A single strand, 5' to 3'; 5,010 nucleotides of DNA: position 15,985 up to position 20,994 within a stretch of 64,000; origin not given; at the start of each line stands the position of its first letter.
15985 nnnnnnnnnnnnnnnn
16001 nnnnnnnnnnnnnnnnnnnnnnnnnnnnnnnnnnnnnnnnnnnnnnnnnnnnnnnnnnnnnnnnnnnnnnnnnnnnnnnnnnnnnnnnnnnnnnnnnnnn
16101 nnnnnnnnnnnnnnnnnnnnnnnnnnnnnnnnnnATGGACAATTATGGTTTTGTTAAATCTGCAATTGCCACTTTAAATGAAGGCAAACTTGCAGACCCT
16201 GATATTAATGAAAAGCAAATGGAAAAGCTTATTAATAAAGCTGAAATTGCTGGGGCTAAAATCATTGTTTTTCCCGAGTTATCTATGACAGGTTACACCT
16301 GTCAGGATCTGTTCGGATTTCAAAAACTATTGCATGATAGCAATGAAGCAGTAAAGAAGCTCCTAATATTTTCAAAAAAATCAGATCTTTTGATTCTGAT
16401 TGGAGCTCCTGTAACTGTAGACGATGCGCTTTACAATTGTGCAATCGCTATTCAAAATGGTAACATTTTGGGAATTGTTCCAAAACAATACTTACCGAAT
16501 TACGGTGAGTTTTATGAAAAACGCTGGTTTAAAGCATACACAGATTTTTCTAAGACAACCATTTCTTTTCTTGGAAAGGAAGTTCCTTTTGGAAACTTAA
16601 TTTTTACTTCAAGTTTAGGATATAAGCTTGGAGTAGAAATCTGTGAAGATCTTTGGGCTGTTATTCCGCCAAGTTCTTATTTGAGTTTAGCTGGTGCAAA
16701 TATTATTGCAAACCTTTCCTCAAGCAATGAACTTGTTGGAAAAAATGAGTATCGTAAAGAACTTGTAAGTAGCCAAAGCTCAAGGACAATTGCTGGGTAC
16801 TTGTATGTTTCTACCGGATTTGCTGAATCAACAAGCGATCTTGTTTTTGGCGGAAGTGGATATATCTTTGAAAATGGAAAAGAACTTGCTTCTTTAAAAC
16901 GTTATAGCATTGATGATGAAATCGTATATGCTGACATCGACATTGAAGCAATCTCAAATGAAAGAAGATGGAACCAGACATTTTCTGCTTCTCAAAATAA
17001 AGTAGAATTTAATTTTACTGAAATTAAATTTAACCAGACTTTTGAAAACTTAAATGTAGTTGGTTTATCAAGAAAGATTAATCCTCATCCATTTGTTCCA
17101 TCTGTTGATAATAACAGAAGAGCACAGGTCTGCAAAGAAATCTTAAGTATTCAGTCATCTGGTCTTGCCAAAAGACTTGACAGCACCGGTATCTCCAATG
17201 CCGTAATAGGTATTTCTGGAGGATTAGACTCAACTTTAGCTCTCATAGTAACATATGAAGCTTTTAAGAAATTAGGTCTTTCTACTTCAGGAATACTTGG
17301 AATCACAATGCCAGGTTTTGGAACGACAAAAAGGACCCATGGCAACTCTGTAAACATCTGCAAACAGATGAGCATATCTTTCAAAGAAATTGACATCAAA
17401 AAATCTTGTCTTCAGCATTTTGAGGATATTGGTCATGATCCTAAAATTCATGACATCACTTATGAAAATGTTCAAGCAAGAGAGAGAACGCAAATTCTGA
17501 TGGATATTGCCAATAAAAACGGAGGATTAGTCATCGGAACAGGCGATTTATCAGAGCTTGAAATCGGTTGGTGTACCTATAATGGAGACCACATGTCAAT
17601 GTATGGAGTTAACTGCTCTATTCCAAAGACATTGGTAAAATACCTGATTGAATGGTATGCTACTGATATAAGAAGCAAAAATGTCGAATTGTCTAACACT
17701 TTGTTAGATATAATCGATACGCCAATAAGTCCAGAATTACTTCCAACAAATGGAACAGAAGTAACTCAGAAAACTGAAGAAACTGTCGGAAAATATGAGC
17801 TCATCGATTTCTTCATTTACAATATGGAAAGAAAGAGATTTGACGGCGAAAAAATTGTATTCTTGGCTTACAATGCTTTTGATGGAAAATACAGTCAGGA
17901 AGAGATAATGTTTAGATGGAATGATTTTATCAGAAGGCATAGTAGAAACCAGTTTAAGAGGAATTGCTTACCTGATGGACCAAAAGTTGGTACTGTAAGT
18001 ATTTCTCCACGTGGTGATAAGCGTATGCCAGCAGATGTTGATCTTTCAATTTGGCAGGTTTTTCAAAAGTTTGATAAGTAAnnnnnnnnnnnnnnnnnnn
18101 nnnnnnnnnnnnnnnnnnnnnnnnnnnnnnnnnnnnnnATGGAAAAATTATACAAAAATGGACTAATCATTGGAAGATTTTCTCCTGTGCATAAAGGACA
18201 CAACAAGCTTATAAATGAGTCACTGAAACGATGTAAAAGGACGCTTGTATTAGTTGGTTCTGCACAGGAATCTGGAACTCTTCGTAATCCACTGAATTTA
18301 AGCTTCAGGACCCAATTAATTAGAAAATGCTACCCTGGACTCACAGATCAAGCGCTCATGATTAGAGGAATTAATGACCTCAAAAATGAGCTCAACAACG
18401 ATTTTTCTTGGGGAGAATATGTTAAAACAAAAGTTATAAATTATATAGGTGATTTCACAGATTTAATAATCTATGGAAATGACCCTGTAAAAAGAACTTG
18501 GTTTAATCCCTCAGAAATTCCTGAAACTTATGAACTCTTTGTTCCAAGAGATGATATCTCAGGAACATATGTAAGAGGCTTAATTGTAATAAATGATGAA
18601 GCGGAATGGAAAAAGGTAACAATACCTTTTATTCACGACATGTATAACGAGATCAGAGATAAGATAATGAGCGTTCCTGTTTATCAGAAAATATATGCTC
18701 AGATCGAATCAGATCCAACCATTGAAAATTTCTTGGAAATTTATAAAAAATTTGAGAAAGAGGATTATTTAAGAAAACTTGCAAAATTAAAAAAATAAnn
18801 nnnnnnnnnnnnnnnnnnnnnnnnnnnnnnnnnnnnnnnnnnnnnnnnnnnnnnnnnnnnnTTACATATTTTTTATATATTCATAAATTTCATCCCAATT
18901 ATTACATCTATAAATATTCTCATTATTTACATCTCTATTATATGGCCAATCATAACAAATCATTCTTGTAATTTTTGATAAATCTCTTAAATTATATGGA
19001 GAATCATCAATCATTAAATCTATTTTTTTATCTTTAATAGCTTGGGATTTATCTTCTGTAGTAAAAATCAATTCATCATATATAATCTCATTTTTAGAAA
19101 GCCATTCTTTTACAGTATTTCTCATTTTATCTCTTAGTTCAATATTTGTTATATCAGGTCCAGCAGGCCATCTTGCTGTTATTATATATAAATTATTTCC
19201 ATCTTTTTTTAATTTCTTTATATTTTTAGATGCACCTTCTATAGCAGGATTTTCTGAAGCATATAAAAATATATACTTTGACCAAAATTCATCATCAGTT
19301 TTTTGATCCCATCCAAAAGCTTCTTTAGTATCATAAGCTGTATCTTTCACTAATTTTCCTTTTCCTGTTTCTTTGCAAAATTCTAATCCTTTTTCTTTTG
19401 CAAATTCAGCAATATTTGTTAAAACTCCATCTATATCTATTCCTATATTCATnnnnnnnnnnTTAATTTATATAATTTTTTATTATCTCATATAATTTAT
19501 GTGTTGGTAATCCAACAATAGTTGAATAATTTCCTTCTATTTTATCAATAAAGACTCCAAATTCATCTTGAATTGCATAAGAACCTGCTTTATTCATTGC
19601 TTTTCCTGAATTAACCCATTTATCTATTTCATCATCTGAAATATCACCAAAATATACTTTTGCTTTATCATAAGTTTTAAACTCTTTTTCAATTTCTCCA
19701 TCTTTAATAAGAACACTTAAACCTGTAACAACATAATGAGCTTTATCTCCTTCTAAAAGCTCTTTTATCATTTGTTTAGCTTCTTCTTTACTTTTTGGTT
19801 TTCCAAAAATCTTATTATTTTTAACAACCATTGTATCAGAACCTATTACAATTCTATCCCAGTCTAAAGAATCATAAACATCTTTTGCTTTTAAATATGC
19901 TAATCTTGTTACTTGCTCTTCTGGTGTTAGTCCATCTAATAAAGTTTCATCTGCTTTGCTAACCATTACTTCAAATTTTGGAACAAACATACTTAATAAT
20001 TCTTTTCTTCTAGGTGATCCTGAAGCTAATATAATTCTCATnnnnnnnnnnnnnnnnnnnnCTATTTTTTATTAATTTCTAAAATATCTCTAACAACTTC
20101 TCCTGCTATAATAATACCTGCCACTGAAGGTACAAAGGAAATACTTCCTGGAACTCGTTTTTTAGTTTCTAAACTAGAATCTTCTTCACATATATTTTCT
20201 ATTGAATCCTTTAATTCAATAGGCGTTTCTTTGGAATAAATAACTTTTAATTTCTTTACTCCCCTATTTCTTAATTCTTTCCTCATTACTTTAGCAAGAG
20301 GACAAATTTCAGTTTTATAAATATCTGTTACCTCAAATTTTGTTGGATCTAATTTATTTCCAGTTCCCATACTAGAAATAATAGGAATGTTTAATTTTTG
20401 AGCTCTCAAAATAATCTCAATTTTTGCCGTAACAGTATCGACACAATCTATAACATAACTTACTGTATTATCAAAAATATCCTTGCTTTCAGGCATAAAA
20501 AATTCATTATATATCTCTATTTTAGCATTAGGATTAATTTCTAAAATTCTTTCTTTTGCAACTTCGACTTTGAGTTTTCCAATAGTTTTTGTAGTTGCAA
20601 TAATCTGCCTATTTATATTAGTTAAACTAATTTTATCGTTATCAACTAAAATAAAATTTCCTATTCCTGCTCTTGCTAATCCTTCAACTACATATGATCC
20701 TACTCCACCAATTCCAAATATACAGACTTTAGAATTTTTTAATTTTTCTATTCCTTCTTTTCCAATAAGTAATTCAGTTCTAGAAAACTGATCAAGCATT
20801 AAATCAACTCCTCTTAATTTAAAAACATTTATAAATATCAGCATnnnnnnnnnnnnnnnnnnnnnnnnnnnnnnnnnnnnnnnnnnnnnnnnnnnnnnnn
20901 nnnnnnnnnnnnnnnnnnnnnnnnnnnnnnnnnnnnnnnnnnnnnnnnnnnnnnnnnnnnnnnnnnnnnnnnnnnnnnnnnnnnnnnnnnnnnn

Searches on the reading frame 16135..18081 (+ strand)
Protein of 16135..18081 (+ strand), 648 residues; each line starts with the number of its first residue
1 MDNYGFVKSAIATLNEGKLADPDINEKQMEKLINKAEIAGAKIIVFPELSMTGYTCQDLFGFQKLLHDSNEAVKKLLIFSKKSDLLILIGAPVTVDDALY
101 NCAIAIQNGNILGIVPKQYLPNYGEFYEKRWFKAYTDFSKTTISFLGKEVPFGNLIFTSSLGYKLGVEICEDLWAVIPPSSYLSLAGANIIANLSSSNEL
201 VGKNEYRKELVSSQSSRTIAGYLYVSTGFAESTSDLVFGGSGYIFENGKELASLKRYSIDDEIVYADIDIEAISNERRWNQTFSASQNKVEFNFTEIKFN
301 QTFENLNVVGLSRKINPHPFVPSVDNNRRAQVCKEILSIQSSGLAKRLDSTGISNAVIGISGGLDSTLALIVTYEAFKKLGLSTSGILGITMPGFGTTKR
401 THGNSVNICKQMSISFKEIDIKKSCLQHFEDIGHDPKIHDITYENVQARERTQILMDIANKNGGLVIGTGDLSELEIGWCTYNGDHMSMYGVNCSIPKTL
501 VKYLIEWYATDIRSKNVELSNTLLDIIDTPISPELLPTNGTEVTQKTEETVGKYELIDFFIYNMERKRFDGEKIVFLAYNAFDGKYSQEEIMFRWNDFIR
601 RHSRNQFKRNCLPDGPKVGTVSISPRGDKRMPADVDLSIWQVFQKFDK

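Call 3: search_protein_families(library=pfam, proteins=[window:16135-18081:+])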
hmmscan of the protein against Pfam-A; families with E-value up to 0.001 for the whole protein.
window:16135-18081:+ (648 aa): 2 families
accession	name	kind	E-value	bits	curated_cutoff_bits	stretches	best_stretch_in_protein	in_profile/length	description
PF02540.23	NAD_synthase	-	1.7e-29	103.1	21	1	342-572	7-213/242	NAD synthase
PF00795.27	CN_hydrolase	-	5.9e-17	62.3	23.2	1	13-274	6-252/256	Carbon-nitrogen hydrolase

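Call 6: search_protein_families(library=phrogs, proteins=[window:16135-18081:+], max_evalue=0.01)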
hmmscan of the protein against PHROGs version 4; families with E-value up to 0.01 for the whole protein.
window:16135-18081:+ (648 aa): 2 families
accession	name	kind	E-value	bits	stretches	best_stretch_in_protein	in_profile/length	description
phrog_36784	-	other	5.3e-37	128.5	2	313-580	272-548/594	NAD synthetase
phrog_11189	-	other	3.9e-13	50.5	1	344-486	18-163/256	NAD synthetase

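Call 9: search_protein_families(library=padloc, proteins=[window:16135-18081:+], max_evalue=0.01)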
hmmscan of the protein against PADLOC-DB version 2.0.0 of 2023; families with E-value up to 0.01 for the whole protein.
window:16135-18081:+ (648 aa): 0 families

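Call 10: search_protein_families(library=ncbifam, proteins=[window:16135-18081:+], max_evalue=0.01)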
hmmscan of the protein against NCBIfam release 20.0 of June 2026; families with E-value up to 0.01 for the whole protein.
window:16135-18081:+ (648 aa): 8 families
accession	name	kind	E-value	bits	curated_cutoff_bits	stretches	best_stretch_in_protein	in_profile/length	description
NF002730.0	PRK02628.1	equivalog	2.2e-245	815.9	473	1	3-641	9-667/677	NAD(+) synthase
NF010588.0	PRK13981.1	equivalog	1.2e-69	235.1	479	1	10-622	8-529/546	NAD+ synthase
NF010587.0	PRK13980.1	equivalog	3.9e-26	91.8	255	1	338-575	16-228/267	NAD+ synthase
TIGR00552.1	nadE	equivalog_domain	2.4e-24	85.9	63.65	1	344-510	13-176/251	NAD(+) synthase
TIGR03381.1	agmatine_aguB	equivalog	6.1e-13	48.7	410.25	1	20-279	12-264/279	N-carbamoylputrescine amidase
NF001979.1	PRK00768.1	equivalog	1.8e-11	44.1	250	1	344-486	28-175/266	NAD(+) synthase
NF040852.1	nitrile_Arch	equivalog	1.3e-09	37.6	500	1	16-194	9-169/262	nitrilase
NF002048.0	PRK00876.1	subfamily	7.8e-06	24.9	313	1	336-423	23-102/330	NAD(+) synthase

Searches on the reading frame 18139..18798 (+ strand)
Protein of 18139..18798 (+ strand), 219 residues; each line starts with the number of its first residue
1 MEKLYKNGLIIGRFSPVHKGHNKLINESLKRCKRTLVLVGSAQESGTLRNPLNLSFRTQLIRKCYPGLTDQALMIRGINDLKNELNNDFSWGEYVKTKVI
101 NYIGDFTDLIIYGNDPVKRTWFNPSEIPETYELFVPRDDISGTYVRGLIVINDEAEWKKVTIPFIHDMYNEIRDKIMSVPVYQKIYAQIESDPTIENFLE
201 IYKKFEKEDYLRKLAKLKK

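Call 3: search_protein_families(library=pfam, proteins=[window:18139-18798:+])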
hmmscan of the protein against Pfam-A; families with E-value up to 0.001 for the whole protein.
window:18139-18798:+ (219 aa): 1 family
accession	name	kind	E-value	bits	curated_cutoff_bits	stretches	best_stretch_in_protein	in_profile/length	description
PF01467.32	CTP_transf_like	-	1.5e-09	38.6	21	1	10-136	2-110/133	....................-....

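Call 6: search_protein_families(library=phrogs, proteins=[window:18139-18798:+], max_evalue=0.01)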
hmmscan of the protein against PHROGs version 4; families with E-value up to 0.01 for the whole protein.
window:18139-18798:+ (219 aa): 3 families
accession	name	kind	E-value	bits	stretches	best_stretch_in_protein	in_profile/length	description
phrog_395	-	other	9.8e-16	59.5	1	2-212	8-222/373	cytidyltransferase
phrog_3041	-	other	3.8e-10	39.8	1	9-75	54-123/678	cytidyltransferase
phrog_3462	-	moron, auxiliary metabolic gene and host takeover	4.1e-07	30.5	1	6-99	3-101/346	nicotinamide-nucleotide adenylyltransferase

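Call 9: search_protein_families(library=padloc, proteins=[window:18139-18798:+], max_evalue=0.01)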
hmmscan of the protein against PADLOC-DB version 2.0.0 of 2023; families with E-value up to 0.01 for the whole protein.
window:18139-18798:+ (219 aa): 0 families

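Call 10: search_protein_families(library=ncbifam, proteins=[window:18139-18798:+], max_evalue=0.01)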
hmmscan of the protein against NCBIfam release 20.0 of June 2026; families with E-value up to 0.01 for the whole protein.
window:18139-18798:+ (219 aa): 15 families
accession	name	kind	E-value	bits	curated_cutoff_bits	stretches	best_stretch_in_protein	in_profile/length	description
TIGR01527.1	arch_NMN_Atrans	equivalog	7.9e-19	67.8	181.2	1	8-173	2-157/167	nicotinamide-nucleotide adenylyltransferase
NF003786.0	PRK05379.1-2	equivalog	9.8e-19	67.7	397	1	5-103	14-109/354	bifunctional nicotinamide-nucleotide adenylyltransferase/Nudix hydroxylase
NF002243.0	PRK01153.1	subfamily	4.1e-18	65.6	127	1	8-173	3-158/175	nicotinamide-nucleotide adenylyltransferase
NF003791.0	PRK05379.2-3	equivalog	2.7e-14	53.1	409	1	1-156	1-154/340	bifunctional nicotinamide-nucleotide adenylyltransferase/Nudix hydroxylase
NF003788.0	PRK05379.1-5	equivalog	3.3e-13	49.7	354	1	5-100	5-96/351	bifunctional nicotinamide-nucleotide adenylyltransferase/Nudix hydroxylase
NF003787.0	PRK05379.1-4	equivalog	7.8e-11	41.5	449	1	8-108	12-109/346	bifunctional nicotinamide-nucleotide adenylyltransferase/Nudix hydroxylase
NF003785.0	PRK05379.1-1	equivalog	2.5e-09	36.8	418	1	5-102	2-98/347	bifunctional nicotinamide-nucleotide adenylyltransferase/Nudix hydroxylase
NF003789.0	PRK05379.2-1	equivalog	5.6e-09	35.4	355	1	9-100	11-100/312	bifunctional nicotinamide mononucleotide adenylyltransferase/ADP-ribose pyrophosphatase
TIGR00125.1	cyt_tran_rel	domain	8e-08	32.4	27.7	1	8-51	2-45/65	adenylyltransferase/cytidyltransferase family protein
NF010365.0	PRK13793.1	equivalog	3e-07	30.3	198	1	9-102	8-97/196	nicotinate-nicotinamide nucleotide adenylyltransferase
NF003790.0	PRK05379.2-2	equivalog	4.4e-07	29.3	403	1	8-111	22-124/354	bifunctional nicotinamide mononucleotide adenylyltransferase/ADP-ribose pyrophosphatase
TIGR01526.1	nadR_NMN_Atrans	equivalog_domain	1.4e-06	27.8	341.15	1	6-97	2-93/325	nicotinamide-nucleotide adenylyltransferase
NF005988.0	PRK08099.1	equivalog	0.0014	17.8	201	1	5-44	64-103/411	multifunctional transcriptional regulator/nicotinamide-nucleotide adenylyltransferase/ribosylnicotinamide kinase NadR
NF045965.1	RibF_rel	equivalog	0.0022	17.4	200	1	5-43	12-57/279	FAD synthase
NF001985.0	PRK00777.1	subfamily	0.0028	17.7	104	1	6-40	5-39/157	pantetheine-phosphate adenylyltransferase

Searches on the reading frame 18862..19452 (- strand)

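Call 78: search_protein_families(library=pfam, proteins=[window:18862-19452:-], max_evalue=0.001)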
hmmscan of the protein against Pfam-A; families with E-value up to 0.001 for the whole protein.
window:18862-19452:- (196 aa): 2 families
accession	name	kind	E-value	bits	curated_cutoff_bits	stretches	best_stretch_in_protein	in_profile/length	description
PF06941.18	NT5C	-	3.1e-13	50.5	24.8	1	3-193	4-174/180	5' nucleotidase, deoxy (Pyrimidine), cytosolic type C protein (NT5C)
PF03767.20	Acid_phosphat_B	-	7.7e-05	22.7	27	1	36-150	90-204/230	HAD superfamily, subfamily IIIB (Acid phosphatase)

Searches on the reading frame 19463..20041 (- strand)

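Call 78: search_protein_families(library=pfam, proteins=[window:19463-20041:-], max_evalue=0.001)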
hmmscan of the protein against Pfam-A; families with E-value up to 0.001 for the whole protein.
window:19463-20041:- (192 aa): 1 family
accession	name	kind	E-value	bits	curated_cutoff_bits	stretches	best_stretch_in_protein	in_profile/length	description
PF02545.19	Maf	-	1.2e-54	185.3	27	1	2-189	1-186/187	Maf-like protein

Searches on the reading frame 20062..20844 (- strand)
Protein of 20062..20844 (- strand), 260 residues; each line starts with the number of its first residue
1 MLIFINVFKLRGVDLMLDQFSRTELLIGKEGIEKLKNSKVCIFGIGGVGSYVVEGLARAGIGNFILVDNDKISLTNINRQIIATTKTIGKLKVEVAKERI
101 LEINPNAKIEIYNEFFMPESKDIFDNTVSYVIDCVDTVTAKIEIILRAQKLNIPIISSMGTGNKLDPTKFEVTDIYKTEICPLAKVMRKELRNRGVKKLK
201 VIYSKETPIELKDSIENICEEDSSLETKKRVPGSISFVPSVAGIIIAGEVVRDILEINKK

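Call 78: search_protein_families(library=pfam, proteins=[window:20062-20844:-], max_evalue=0.001)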
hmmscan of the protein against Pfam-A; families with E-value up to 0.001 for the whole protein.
window:20062-20844:- (260 aa): 1 family
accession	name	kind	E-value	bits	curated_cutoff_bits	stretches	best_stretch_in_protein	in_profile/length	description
PF00899.27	ThiF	-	2.5e-44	151.7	28.1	1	24-257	5-205/238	ThiF family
